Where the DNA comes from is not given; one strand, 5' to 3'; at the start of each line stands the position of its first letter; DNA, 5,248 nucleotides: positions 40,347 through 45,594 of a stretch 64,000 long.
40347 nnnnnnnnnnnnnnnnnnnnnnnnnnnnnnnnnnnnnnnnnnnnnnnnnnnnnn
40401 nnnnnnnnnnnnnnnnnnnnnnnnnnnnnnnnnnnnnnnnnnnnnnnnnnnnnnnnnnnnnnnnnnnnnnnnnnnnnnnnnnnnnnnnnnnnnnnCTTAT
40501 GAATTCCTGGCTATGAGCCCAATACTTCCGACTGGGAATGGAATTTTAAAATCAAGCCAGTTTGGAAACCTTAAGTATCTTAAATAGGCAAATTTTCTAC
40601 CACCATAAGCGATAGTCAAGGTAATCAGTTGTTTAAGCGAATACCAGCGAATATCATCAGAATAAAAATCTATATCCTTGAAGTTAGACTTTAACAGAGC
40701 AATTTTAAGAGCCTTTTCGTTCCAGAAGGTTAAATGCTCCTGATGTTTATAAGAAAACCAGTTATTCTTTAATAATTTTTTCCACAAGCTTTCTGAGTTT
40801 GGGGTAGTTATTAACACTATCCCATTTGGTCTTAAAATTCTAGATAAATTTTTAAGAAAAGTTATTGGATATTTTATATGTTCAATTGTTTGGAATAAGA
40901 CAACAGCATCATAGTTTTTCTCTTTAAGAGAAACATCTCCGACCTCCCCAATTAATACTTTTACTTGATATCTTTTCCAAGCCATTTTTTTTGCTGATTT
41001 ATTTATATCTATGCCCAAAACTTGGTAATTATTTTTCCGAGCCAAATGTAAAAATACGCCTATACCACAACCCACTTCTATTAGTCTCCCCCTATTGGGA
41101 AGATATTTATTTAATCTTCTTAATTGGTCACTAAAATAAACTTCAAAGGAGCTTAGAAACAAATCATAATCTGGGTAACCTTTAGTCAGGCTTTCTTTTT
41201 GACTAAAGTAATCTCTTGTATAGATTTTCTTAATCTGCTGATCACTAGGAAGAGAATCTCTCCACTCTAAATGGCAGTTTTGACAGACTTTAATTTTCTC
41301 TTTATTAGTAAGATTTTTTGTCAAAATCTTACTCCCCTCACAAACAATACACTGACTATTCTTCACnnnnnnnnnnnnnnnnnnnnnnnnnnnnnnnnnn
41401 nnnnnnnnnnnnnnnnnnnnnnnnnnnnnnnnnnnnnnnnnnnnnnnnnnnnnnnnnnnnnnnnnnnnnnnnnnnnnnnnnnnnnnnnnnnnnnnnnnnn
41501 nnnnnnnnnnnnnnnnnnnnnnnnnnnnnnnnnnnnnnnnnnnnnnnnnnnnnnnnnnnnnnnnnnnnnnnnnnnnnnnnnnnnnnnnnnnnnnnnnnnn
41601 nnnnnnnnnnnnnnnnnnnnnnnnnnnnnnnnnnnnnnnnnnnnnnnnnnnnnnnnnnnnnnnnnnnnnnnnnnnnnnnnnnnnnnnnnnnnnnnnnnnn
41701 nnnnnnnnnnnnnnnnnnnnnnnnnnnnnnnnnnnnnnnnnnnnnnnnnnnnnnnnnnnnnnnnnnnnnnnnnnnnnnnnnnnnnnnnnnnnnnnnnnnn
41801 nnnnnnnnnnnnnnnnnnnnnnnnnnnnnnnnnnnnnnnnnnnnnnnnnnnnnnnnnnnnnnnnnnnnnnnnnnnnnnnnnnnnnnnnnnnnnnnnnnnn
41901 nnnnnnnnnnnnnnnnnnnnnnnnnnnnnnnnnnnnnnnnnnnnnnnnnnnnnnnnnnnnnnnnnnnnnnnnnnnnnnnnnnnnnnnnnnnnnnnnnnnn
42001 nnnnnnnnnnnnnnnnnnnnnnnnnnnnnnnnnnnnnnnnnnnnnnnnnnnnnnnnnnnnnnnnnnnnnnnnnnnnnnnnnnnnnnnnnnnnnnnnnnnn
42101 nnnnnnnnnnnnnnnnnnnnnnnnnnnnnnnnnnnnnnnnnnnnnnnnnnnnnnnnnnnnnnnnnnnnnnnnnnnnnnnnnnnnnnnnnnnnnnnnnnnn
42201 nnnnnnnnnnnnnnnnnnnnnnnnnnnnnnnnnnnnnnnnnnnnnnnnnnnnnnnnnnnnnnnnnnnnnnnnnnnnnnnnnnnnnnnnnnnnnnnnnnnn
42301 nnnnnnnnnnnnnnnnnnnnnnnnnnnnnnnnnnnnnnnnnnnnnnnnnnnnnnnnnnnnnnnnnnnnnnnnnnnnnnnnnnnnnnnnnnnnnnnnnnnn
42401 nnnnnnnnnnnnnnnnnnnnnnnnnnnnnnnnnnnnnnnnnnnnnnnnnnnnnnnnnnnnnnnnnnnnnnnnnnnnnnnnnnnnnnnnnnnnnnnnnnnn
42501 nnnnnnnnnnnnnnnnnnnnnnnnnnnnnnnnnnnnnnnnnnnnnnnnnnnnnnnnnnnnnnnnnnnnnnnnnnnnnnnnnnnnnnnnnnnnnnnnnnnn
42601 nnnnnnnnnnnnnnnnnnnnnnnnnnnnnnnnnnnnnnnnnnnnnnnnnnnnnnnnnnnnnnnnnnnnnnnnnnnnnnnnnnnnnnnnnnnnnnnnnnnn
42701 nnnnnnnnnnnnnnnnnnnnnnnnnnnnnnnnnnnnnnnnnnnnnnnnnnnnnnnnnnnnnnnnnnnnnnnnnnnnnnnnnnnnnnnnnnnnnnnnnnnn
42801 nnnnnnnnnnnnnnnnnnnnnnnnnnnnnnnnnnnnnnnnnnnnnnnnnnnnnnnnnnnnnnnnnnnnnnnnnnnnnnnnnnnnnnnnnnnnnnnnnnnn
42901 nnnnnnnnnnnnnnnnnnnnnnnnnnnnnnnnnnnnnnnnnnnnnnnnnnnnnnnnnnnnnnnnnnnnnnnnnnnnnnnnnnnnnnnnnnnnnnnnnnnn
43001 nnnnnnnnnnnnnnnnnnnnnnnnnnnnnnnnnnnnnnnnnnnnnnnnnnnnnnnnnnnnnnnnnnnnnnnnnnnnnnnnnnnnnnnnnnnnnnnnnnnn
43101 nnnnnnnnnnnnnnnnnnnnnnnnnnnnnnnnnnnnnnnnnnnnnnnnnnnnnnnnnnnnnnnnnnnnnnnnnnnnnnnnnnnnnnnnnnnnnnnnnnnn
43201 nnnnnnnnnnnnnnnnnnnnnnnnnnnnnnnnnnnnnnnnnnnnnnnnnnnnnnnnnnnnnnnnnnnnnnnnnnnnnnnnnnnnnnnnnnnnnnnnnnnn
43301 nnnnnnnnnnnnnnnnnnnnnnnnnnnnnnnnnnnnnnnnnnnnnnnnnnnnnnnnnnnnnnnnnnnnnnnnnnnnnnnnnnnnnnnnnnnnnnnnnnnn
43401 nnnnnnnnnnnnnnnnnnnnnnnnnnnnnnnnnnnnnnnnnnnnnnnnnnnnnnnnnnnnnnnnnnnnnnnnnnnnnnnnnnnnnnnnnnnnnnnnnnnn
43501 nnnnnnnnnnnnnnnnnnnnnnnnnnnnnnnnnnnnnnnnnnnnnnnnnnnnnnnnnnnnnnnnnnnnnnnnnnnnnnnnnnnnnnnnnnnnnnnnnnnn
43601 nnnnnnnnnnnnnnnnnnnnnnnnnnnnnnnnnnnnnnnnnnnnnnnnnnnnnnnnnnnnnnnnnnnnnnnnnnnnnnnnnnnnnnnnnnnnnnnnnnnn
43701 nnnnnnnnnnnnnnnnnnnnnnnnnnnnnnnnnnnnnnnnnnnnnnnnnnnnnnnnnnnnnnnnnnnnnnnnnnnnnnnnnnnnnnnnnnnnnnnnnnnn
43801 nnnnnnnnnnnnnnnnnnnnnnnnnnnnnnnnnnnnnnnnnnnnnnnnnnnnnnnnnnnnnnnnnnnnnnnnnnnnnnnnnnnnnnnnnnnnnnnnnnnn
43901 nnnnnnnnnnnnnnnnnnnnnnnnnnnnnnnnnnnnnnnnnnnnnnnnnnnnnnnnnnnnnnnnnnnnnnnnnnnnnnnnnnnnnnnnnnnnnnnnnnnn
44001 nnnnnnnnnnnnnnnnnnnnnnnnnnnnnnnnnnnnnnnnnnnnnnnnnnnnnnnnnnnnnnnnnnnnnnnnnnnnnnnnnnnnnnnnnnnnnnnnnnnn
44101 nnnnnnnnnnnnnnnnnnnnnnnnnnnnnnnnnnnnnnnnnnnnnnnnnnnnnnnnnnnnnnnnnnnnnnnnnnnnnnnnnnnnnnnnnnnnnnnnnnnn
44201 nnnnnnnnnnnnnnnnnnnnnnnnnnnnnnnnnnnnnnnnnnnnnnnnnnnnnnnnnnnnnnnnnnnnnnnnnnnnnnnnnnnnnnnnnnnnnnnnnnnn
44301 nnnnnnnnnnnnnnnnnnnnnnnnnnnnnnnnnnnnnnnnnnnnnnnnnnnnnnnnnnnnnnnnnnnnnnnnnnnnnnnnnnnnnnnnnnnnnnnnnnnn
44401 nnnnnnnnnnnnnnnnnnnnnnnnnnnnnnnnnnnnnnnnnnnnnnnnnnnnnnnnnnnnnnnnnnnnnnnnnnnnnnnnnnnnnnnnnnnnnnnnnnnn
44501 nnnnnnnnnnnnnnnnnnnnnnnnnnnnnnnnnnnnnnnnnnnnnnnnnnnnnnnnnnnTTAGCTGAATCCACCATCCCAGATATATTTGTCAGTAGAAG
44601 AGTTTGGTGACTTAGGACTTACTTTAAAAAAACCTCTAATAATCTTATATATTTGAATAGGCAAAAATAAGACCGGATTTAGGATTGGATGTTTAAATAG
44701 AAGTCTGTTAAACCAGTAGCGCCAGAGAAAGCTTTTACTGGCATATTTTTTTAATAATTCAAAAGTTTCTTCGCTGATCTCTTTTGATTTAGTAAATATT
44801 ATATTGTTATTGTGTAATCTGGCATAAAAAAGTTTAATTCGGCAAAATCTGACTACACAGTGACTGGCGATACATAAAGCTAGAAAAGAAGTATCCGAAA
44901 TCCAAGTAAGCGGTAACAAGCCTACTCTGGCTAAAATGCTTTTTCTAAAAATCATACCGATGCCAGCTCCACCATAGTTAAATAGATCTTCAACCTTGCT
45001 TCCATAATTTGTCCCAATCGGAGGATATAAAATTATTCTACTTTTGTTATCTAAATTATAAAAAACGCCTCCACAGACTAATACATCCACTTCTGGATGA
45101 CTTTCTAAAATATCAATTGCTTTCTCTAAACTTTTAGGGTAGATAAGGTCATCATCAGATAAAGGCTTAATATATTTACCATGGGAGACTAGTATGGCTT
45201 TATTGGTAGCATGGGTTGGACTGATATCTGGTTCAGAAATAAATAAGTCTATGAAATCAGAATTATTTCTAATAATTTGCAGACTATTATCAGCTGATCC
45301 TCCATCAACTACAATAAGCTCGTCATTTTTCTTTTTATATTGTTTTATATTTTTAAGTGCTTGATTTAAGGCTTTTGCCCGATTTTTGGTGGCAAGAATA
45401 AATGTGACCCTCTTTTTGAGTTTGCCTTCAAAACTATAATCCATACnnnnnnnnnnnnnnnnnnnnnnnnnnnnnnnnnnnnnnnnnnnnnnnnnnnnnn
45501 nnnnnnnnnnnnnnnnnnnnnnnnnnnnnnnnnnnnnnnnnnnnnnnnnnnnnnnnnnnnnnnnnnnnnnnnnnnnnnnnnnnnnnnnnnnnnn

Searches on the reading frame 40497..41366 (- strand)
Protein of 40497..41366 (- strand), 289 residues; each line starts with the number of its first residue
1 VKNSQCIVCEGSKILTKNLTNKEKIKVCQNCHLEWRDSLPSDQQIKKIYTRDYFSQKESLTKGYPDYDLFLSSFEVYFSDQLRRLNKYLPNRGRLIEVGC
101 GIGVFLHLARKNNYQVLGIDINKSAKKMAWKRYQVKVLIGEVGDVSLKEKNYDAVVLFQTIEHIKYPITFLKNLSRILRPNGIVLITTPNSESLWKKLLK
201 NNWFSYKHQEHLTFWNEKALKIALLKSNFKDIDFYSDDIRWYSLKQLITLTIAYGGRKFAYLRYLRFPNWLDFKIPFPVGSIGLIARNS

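Call 45: search_protein_families(library=pfam, proteins=[window:40497-41366:-], max_evalue=0.00001)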
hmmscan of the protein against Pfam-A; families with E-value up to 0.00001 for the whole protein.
window:40497-41366:- (289 aa): 7 families
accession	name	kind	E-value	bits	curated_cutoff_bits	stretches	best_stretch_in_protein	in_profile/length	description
PF13489.12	Methyltransf_23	-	3.2e-29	102.2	27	1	78-231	9-161/164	Methyltransferase domain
PF08241.18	Methyltransf_11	-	3.9e-18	66.3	21.2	1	97-186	2-95/95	Methyltransferase domain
PF13847.12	Methyltransf_31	-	1.5e-14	54.3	27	1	94-206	6-129/145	Methyltransferase domain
PF08242.18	Methyltransf_12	-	6.5e-14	52.9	30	1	96-183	1-97/98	Methyltransferase domain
PF13649.12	Methyltransf_25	-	5.2e-13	49.9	27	1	96-182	2-97/97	Methyltransferase domain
PF07021.18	MetW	-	1.6e-08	34.9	21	1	83-191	5-112/193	Methionine biosynthesis protein MetW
PF02353.26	CMAS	-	9.8e-07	28.8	27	1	94-189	65-167/273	Mycolic acid cyclopropane synthetase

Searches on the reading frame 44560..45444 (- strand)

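Call 45: search_protein_families(library=pfam, proteins=[window:44560-45444:-], max_evalue=0.00001)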
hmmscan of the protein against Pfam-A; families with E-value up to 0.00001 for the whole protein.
window:44560-45444:- (294 aa): 1 family
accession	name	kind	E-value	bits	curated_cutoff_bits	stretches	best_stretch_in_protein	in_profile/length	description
PF00535.33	Glycos_transf_2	-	1.4e-16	61.3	23.3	1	15-173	2-166/168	Glycosyl transferase family 2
